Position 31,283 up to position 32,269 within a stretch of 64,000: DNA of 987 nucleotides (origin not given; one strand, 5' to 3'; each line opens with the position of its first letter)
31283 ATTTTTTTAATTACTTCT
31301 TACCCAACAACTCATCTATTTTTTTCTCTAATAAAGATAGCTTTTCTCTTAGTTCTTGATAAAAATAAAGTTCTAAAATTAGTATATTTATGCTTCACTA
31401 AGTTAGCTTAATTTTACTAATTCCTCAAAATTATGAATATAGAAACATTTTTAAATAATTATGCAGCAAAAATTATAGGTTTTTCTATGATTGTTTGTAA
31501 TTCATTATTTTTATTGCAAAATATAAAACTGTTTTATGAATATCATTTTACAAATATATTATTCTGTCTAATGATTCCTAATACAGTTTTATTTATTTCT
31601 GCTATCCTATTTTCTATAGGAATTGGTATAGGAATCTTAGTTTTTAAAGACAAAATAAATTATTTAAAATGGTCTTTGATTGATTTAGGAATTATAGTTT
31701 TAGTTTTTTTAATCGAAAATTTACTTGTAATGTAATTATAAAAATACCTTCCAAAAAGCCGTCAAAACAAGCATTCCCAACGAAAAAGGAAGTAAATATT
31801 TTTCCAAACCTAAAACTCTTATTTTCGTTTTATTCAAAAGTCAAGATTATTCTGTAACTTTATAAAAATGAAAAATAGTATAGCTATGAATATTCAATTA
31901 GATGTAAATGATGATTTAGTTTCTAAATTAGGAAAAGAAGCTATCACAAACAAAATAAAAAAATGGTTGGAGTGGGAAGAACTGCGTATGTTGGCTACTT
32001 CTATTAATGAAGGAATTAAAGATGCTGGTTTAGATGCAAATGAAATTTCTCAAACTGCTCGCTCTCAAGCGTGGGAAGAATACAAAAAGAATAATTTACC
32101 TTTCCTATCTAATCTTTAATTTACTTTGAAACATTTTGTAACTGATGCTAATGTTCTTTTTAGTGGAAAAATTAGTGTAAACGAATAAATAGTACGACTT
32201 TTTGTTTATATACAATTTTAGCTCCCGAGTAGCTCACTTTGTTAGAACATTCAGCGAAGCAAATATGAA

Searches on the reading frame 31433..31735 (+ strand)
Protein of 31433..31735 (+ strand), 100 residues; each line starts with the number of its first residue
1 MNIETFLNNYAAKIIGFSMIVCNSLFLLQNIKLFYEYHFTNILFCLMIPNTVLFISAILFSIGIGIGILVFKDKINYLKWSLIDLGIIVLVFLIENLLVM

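Call 3: search_protein_families(library=pfam, proteins=[window:31433-31735:+], max_evalue=1)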
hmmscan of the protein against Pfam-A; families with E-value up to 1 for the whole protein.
window:31433-31735:+ (100 aa): 0 families

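Call 4: search_protein_families(library=ncbifam, proteins=[window:31433-31735:+], max_evalue=1)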
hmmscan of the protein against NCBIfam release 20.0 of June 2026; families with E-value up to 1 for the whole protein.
window:31433-31735:+ (100 aa): 1 family
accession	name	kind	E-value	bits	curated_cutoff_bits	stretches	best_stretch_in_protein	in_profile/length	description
NF004927.0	PRK06286.1-2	equivalog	0.39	11.1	138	1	46-95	4-52/87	putative monovalent cation/H+ antiporter subunit G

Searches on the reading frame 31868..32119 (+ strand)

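Call 3: search_protein_families(library=pfam, proteins=[window:31868-32119:+], max_evalue=1)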
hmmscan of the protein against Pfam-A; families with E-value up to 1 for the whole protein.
window:31868-32119:+ (83 aa): 0 families

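Call 4: search_protein_families(library=ncbifam, proteins=[window:31868-32119:+], max_evalue=1)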
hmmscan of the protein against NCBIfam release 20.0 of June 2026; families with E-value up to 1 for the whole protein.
window:31868-32119:+ (83 aa): 2 families
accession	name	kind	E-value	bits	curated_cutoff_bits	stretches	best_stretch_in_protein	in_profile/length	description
NF053507.1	T3SS_WxxxE_eff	domain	0.0013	18.4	38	1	13-74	9-70/141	type III secrection system effector, WxxxE family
TIGR04080.1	rSAM_pep_cyc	equivalog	0.043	12.5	500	1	16-79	39-105/440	KxxxW cyclic peptide radical SAM maturase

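Call 6: search_protein_families(library=padloc, proteins=[window:31868-32119:+], max_evalue=1)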
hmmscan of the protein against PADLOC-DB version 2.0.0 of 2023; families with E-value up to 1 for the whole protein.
window:31868-32119:+ (83 aa): 0 families

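Call 7: search_protein_families(library=phrogs, proteins=[window:31868-32119:+], max_evalue=1)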
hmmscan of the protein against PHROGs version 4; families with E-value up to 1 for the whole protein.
window:31868-32119:+ (83 aa): 2 families
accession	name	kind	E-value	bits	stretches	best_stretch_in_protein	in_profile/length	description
phrog_10563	-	unknown function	0.027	15.4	1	17-74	79-133/181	-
phrog_9962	-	unknown function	0.26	12.2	0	15-35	27-47/59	-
